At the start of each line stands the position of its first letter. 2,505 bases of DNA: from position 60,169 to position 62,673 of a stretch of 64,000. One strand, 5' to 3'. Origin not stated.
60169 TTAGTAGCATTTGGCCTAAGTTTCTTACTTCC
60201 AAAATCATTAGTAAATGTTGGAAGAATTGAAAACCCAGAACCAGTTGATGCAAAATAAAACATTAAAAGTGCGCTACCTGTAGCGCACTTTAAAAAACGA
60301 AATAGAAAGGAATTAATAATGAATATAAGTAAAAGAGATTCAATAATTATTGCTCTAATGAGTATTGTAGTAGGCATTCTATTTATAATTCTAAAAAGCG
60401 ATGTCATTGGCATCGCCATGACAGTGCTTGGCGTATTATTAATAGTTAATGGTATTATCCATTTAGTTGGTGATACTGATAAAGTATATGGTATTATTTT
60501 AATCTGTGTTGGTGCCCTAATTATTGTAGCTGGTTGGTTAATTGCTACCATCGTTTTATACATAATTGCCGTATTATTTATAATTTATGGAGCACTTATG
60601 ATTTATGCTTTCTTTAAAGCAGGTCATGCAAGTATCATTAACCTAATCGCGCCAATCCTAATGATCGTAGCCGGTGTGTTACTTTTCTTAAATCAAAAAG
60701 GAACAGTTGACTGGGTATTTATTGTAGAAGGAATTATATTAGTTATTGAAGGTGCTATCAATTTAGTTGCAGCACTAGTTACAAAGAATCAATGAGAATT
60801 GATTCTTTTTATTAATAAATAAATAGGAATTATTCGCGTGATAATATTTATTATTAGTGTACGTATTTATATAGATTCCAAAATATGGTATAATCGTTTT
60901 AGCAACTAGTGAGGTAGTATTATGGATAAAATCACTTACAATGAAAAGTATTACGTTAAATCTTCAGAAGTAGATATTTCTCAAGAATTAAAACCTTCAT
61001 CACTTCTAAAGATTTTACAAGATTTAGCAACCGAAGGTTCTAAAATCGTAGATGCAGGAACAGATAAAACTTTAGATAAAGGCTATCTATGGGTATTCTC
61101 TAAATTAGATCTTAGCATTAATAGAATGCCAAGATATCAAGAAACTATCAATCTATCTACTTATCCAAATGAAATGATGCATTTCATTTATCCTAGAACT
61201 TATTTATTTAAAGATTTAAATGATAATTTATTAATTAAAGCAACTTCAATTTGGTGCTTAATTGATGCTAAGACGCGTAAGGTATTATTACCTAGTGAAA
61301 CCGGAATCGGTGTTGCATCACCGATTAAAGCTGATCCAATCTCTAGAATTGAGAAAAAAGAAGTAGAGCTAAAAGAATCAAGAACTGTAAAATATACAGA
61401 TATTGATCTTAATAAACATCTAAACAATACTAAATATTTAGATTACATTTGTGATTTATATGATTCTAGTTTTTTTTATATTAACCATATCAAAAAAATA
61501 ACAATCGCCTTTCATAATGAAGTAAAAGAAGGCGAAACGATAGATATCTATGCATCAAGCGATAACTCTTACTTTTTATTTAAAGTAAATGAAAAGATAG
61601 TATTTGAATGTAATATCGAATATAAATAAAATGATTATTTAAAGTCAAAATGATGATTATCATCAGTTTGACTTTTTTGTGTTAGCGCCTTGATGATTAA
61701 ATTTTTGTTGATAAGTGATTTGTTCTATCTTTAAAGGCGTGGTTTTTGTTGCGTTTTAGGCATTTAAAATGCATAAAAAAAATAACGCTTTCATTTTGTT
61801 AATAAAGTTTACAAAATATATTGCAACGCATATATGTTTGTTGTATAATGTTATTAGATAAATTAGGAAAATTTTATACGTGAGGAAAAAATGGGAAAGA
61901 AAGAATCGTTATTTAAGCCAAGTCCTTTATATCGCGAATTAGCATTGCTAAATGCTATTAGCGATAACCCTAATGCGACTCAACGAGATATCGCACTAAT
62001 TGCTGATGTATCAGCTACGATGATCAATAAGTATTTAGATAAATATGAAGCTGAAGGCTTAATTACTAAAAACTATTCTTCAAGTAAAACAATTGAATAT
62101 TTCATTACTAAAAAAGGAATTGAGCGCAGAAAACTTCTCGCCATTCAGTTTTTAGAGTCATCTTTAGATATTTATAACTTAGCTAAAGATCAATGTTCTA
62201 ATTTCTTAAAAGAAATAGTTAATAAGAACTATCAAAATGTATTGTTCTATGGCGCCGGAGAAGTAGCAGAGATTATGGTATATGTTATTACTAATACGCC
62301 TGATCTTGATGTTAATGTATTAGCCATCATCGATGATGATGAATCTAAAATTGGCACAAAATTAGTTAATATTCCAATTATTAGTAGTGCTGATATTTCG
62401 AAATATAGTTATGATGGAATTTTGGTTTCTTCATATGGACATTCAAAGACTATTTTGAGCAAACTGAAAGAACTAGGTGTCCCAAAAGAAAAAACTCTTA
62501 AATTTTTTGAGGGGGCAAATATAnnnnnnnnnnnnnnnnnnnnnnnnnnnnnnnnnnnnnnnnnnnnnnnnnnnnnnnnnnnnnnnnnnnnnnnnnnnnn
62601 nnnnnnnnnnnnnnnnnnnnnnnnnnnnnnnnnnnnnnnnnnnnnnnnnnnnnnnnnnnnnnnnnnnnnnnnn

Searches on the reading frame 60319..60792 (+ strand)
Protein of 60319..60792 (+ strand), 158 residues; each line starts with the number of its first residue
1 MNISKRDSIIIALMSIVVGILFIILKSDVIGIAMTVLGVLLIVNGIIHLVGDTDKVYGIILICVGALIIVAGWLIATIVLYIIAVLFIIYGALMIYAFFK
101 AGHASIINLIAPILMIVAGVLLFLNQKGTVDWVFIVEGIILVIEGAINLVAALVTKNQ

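Call 56: search_protein_families(library=pfam, proteins=[window:60319-60792:+], max_evalue=0.00001)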
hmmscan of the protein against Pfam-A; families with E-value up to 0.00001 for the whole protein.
window:60319-60792:+ (158 aa): 1 family
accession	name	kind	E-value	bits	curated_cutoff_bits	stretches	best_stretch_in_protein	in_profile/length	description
PF03729.18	DUF308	-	2.1e-09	37.9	25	0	113-156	4-47/73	Short repeat of unknown function (DUF308)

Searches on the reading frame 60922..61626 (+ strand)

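Call 56: search_protein_families(library=pfam, proteins=[window:60922-61626:+], max_evalue=0.00001)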
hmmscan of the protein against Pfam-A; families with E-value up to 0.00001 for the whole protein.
window:60922-61626:+ (235 aa): 2 families
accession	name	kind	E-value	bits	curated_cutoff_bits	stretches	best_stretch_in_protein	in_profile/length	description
PF01643.23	Acyl-ACP_TE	-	5.8e-20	71.8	23.7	1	5-121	3-120/131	Acyl-ACP thioesterase N-terminal domain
PF20791.3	Acyl-ACP_TE_C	-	2.9e-16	59.9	21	1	145-226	3-84/101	Acyl-ACP thioesterase C-terminal domain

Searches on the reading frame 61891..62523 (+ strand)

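Call 56: search_protein_families(library=pfam, proteins=[window:61891-62523:+], max_evalue=0.00001)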
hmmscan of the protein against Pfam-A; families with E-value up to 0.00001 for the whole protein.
window:61891-62523:+ (211 aa): 1 family
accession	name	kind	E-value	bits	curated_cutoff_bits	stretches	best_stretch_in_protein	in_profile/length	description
PF13412.12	HTH_24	-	1.2e-08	34.8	21.9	1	16-59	5-48/48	Winged helix-turn-helix DNA-binding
